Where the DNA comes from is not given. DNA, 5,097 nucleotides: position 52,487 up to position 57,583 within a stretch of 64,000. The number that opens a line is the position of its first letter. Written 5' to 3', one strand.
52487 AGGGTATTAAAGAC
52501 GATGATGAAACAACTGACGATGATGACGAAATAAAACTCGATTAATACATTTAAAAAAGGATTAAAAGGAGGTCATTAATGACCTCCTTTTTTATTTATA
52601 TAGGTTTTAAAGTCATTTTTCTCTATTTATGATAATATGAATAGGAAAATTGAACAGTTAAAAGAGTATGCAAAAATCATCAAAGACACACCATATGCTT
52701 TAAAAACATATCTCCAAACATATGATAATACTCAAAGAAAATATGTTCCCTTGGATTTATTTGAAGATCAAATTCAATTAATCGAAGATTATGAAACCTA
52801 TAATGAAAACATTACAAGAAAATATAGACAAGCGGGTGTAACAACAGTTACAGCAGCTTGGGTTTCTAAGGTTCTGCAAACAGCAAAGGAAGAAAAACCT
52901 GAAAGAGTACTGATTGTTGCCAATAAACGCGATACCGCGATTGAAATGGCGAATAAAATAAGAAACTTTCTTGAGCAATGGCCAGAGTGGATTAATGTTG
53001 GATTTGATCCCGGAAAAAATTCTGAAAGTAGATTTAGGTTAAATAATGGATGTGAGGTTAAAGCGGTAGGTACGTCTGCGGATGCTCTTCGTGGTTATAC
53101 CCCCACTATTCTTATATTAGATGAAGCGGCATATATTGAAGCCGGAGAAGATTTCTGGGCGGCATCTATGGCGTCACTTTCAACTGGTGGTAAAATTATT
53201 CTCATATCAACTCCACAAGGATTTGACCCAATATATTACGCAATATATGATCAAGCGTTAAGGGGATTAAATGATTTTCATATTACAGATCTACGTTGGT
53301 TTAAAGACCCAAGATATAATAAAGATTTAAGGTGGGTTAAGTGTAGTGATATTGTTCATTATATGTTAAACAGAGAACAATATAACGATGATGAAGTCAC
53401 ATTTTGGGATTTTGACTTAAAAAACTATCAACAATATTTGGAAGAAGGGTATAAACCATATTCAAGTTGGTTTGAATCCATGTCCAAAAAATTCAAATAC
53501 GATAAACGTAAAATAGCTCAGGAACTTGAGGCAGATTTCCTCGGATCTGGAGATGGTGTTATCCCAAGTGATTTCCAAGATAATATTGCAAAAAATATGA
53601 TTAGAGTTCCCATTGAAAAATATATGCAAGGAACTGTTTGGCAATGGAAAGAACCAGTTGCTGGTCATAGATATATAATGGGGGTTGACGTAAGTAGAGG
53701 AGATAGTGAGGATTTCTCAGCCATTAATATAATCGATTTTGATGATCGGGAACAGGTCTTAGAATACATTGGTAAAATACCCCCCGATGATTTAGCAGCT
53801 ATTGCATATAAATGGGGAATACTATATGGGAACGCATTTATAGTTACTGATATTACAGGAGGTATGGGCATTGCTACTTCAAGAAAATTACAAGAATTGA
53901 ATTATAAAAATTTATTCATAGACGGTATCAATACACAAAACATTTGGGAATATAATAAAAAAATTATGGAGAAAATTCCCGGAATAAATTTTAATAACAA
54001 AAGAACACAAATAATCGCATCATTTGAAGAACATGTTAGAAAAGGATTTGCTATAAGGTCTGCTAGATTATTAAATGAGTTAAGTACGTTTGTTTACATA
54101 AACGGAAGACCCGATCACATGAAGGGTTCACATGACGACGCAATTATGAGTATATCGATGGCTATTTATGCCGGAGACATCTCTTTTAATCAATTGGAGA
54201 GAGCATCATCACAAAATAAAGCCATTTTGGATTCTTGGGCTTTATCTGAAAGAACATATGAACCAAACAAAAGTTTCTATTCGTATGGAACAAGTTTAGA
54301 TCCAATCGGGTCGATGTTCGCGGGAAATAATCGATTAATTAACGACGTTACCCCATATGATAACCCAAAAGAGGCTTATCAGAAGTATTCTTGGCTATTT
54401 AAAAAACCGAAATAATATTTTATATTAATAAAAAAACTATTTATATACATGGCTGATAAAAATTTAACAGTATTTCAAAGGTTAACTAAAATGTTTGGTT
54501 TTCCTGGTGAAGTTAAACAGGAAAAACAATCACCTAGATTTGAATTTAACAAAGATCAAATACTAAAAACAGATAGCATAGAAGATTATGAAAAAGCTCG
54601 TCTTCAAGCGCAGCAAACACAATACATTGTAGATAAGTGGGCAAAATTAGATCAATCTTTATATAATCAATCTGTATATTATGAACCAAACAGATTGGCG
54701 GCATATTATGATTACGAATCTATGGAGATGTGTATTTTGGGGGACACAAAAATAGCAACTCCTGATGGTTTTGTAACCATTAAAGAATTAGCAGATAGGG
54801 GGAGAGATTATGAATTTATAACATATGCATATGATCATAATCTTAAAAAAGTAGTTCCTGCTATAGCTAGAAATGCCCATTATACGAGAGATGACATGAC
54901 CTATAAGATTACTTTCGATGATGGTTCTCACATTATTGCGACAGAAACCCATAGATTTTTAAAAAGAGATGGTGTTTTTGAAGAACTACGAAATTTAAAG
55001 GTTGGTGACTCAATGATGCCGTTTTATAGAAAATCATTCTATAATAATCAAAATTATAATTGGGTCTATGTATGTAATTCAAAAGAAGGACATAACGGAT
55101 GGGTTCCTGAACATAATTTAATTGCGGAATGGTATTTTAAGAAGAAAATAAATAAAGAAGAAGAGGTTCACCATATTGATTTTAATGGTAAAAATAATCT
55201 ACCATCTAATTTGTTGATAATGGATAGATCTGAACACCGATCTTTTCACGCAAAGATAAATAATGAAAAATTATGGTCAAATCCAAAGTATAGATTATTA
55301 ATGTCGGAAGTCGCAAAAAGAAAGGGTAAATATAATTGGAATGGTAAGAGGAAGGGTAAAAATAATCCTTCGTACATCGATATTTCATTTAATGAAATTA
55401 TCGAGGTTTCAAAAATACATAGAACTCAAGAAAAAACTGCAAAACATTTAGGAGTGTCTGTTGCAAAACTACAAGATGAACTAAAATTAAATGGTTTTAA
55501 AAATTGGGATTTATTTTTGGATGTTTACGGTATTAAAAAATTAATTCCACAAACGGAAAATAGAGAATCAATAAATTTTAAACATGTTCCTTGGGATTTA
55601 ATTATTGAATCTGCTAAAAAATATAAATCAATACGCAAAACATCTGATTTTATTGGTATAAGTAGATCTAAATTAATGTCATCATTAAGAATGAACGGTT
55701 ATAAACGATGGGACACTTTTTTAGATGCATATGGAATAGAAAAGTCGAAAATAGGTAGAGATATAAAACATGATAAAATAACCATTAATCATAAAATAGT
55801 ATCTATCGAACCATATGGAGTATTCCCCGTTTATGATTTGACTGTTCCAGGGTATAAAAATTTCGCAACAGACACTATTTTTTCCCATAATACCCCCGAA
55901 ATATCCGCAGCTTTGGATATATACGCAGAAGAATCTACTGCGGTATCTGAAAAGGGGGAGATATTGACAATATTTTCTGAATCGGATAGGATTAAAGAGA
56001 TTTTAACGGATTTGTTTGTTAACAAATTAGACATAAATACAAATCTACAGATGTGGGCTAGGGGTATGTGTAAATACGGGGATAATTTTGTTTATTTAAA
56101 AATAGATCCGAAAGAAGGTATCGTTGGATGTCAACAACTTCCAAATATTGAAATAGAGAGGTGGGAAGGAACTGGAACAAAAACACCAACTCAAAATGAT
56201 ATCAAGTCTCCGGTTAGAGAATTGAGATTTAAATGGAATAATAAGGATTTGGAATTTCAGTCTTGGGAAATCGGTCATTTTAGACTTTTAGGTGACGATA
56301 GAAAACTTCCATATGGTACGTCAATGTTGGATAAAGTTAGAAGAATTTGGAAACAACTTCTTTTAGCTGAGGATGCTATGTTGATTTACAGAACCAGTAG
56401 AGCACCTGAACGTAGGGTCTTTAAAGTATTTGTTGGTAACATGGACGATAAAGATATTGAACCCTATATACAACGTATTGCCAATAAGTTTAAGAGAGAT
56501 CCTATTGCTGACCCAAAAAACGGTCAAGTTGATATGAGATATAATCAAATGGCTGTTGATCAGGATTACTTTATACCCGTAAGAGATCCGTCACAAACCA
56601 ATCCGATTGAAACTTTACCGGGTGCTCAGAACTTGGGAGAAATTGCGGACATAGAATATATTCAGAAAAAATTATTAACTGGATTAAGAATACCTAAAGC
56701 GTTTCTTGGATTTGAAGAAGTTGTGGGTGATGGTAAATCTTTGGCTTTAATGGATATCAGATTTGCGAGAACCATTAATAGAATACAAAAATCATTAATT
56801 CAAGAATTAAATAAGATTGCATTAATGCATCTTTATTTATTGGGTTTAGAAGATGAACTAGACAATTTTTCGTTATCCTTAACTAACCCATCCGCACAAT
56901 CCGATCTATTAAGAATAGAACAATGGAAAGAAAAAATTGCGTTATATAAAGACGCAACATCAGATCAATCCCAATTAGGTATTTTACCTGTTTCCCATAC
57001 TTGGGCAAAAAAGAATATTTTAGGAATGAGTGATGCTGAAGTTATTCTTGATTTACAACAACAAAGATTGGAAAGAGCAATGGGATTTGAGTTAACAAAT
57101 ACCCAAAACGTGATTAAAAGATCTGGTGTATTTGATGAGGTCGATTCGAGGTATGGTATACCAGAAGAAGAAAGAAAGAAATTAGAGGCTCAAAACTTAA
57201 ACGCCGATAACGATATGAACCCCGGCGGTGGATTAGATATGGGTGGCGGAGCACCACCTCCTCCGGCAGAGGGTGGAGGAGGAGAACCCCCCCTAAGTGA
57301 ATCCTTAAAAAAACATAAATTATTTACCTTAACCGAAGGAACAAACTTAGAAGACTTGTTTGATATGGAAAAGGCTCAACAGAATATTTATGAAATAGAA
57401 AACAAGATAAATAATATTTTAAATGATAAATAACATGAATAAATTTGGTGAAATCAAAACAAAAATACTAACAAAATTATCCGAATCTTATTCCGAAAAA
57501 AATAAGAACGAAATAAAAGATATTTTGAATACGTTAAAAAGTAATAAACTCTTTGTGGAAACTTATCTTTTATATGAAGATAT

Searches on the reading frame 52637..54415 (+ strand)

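Call 52: search_protein_families(library=pfam, proteins=[window:52637-54415:+], max_evalue=0.00001)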
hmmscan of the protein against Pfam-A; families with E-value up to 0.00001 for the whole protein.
window:52637-54415:+ (592 aa): 1 family
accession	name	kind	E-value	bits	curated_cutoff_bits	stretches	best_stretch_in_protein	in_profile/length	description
PF03237.21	Terminase_6N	-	7.8e-08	32.7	22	1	64-232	6-155/215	Terminase large subunit, T4likevirus-type, N-terminal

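Call 53: search_protein_families(library=phrogs, proteins=[window:52637-54415:+], max_evalue=0.00001)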
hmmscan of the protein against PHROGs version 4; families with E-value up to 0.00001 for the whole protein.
window:52637-54415:+ (592 aa): 6 families
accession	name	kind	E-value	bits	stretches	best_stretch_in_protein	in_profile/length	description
phrog_2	-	head and packaging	1.5e-36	127.4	1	34-517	260-594/807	terminase large subunit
phrog_5989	-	head and packaging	3.5e-19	70.1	1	4-184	107-275/347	terminase large subunit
phrog_38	-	head and packaging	1.1e-15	58.3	1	64-525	314-715/760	terminase large subunit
phrog_7579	-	head and packaging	4e-12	46.9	1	64-208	26-162/239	terminase large subunit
phrog_36964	-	head and packaging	4.5e-12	45.8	1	69-209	435-573/890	terminase large subunit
phrog_9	-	head and packaging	7.7e-11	42.5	1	45-211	206-379/812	terminase large subunit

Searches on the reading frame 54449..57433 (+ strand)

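Call 52: search_protein_families(library=pfam, proteins=[window:54449-57433:+], max_evalue=0.00001)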
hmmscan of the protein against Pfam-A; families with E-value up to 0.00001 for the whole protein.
window:54449-57433:+ (994 aa): 2 families
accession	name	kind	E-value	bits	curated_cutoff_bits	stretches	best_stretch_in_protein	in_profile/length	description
PF07230.16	Portal_T4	-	2.9e-72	244.2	22.9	1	481-867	13-425/433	Bacteriophage T4-like portal protein (Gp20)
PF14890.11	Intein_splicing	-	1.3e-15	58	35.8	1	109-481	10-155/155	Intein splicing domain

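Call 53: search_protein_families(library=phrogs, proteins=[window:54449-57433:+], max_evalue=0.00001)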
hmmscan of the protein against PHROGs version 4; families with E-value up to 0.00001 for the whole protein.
window:54449-57433:+ (994 aa): 9 families
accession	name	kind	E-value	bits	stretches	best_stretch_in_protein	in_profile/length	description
phrog_213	-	head and packaging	1.3e-60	206.5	1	481-877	72-499/528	portal protein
phrog_15471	-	DNA, RNA and nucleotide metabolism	2.3e-13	51.4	1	198-282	13-95/183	HNH endonuclease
phrog_7545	-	DNA, RNA and nucleotide metabolism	7.8e-11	43.4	1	121-278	21-144/160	HNH endonuclease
phrog_21964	-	DNA, RNA and nucleotide metabolism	5.2e-10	40.3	1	201-284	146-228/244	HNH endonuclease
phrog_19902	-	DNA, RNA and nucleotide metabolism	3.2e-09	37.9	1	196-272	65-141/221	HNH endonuclease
phrog_1497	-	head and packaging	1.4e-07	31.7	0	621-796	252-428/549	portal protein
phrog_10730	-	DNA, RNA and nucleotide metabolism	1.5e-06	29.1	1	186-277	53-151/234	HNH endonuclease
phrog_1271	-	DNA, RNA and nucleotide metabolism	4.7e-06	27.2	1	195-275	259-324/361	HNH endonuclease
phrog_20891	-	DNA, RNA and nucleotide metabolism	7.4e-06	26.7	0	201-258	135-193/219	HNH endonuclease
